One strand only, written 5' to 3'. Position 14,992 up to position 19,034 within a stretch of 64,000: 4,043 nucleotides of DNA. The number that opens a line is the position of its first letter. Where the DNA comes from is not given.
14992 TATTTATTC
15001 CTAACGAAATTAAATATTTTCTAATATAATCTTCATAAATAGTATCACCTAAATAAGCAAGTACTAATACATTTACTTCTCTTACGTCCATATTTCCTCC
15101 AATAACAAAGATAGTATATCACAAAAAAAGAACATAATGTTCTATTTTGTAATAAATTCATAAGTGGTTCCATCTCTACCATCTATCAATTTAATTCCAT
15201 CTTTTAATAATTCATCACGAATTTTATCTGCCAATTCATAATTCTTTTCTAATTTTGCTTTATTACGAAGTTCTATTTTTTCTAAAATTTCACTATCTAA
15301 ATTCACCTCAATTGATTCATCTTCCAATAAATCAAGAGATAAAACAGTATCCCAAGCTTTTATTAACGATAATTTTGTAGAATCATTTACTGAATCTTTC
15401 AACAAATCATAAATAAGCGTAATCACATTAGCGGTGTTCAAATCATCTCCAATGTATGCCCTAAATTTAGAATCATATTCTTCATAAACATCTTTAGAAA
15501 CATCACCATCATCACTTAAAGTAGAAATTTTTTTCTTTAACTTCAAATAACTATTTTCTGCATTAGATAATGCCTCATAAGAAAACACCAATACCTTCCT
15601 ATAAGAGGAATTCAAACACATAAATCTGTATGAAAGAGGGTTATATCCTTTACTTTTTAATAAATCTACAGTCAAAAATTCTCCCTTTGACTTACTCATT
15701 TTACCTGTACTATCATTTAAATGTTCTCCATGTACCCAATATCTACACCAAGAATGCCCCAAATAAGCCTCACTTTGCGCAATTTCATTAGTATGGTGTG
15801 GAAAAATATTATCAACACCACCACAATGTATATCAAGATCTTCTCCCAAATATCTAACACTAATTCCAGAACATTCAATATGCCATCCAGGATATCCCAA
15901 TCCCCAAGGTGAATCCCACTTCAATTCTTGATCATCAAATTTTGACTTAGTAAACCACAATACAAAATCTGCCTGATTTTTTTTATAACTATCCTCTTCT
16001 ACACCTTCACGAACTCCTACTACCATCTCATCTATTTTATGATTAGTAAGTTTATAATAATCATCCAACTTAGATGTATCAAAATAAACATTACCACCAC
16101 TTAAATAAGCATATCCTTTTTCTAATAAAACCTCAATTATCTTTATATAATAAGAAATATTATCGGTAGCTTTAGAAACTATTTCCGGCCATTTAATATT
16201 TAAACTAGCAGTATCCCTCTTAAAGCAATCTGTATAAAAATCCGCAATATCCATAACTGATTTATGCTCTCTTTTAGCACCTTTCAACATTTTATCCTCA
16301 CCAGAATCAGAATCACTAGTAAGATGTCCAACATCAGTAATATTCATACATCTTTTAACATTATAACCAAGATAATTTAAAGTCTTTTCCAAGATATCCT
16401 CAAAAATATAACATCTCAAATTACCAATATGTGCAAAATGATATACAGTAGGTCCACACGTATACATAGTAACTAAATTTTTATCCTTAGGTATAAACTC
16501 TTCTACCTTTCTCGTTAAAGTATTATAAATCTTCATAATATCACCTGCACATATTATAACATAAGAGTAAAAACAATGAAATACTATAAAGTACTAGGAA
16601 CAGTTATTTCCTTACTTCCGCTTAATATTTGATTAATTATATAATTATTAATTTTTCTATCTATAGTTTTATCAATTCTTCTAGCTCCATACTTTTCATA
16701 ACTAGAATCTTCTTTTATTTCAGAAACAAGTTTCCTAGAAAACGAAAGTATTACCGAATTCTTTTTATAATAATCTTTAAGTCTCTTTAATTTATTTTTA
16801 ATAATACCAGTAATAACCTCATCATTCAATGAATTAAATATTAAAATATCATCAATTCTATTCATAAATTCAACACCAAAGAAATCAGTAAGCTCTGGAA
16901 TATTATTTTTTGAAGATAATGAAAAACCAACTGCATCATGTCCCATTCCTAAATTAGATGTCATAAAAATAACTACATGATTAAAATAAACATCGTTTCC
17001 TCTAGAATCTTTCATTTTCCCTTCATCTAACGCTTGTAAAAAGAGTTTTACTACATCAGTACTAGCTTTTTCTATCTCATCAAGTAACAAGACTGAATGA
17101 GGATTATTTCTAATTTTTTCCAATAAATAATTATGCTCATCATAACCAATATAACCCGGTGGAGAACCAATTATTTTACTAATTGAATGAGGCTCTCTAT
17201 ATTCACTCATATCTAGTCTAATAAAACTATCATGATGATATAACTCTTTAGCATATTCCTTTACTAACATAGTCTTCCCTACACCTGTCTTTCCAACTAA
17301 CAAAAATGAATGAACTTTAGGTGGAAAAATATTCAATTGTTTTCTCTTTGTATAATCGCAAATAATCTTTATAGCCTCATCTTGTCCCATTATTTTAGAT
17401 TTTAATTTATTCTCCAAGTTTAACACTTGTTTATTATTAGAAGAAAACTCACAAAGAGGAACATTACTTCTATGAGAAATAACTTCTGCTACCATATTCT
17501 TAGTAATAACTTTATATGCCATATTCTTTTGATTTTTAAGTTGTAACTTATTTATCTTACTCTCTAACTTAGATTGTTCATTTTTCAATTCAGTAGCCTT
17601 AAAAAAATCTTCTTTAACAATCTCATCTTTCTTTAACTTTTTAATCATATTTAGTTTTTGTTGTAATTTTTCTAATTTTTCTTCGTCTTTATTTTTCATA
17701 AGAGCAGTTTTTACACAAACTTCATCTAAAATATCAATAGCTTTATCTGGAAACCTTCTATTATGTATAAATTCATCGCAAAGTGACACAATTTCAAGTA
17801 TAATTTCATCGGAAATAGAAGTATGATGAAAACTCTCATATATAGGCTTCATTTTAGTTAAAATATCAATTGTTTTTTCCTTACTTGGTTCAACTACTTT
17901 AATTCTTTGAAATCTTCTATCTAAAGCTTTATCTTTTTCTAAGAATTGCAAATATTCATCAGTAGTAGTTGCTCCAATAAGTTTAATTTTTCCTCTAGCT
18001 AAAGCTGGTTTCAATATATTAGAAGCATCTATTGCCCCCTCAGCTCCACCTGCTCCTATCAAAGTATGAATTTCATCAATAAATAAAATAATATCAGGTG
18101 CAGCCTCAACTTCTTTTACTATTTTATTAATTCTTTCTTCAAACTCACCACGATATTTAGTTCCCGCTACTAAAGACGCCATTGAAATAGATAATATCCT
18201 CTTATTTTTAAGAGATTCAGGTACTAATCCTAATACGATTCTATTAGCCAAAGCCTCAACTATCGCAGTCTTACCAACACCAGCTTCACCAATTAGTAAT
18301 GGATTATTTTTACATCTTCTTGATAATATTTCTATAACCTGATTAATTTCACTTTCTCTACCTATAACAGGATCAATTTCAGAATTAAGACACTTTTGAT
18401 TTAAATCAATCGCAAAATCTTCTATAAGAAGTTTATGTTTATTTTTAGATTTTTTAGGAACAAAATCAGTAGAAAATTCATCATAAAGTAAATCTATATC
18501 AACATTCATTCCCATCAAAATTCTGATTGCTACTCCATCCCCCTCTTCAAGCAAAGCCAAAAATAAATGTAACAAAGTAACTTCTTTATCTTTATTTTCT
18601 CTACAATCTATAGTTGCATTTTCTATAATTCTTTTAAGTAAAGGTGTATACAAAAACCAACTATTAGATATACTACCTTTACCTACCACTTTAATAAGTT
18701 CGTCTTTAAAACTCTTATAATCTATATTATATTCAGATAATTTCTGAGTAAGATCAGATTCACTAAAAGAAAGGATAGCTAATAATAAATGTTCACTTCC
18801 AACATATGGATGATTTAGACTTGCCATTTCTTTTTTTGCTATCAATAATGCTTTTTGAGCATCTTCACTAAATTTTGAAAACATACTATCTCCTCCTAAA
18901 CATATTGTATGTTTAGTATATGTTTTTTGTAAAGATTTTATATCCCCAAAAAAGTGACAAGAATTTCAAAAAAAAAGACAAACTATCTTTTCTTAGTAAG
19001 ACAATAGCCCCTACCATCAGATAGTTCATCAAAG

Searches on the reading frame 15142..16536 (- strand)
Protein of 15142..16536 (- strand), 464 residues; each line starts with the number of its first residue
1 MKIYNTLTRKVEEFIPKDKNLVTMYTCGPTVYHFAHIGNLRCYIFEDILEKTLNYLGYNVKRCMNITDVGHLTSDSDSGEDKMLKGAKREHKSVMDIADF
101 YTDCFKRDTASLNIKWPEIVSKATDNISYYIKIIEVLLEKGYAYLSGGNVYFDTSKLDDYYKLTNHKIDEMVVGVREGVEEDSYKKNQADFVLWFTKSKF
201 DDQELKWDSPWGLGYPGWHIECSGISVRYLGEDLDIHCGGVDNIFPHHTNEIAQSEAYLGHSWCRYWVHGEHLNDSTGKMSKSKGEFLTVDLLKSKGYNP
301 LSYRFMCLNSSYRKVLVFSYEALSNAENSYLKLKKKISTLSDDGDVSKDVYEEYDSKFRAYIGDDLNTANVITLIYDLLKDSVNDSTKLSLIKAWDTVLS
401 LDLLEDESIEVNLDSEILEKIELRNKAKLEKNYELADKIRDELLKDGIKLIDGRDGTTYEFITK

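Call 61: search_protein_families(library=ncbifam, proteins=[window:15142-16536:-], max_evalue=1e-15)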
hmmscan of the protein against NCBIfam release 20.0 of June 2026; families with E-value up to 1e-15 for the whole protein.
window:15142-16536:- (464 aa): 4 families
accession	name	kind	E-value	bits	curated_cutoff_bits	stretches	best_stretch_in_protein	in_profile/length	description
NF011108.0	PRK14536.1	equivalog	3.6e-161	537.3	780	1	1-460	3-488/490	cysteine--tRNA ligase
TIGR00435.1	cysS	equivalog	1.7e-129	433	340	1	1-459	1-463/466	cysteine--tRNA ligase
NF011107.0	PRK14534.1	equivalog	7.7e-125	417.6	744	1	1-458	3-477/481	cysteine--tRNA ligase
TIGR03447.1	mycothiol_MshC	equivalog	1.2e-55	189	485.1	1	1-386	18-389/411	cysteine--1-D-myo-inosityl 2-amino-2-deoxy-alpha-D-glucopyranoside ligase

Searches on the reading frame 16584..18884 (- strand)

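Call 61: search_protein_families(library=ncbifam, proteins=[window:16584-18884:-], max_evalue=1e-15)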
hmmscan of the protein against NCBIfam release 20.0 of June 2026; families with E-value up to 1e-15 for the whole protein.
window:16584-18884:- (766 aa): 7 families
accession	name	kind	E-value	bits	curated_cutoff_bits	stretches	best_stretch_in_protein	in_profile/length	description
TIGR03346.1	chaperone_ClpB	equivalog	7.7e-193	643.2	1232.1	2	6-425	2-427/853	ATP-dependent chaperone ClpB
TIGR02639.1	ClpA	equivalog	5.4e-188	626.6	993.15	2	6-444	2-459/734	ATP-dependent Clp protease ATP-binding subunit ClpA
TIGR03345.1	VI_ClpV1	equivalog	3.6e-177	591.2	884.95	2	8-445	4-460/852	type VI secretion system ATPase TssH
NF008118.0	PRK10865.1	equivalog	3.9e-155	518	1417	2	144-425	151-432/857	ATP-dependent chaperone ClpB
NF033606.1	heat_AAA_ClpK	exception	3e-151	505.3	1900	1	3-757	110-887/949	heat shock survival AAA family ATPase ClpK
NF033607.0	disagg_AAA_ClpG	exception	8.2e-147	490.6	1900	1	154-757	244-865/932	AAA family protein disaggregase ClpG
NF008263.0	PRK11034.1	equivalog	5.6e-137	457.7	1350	2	152-404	167-420/758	ATP-dependent Clp protease ATP-binding subunit ClpA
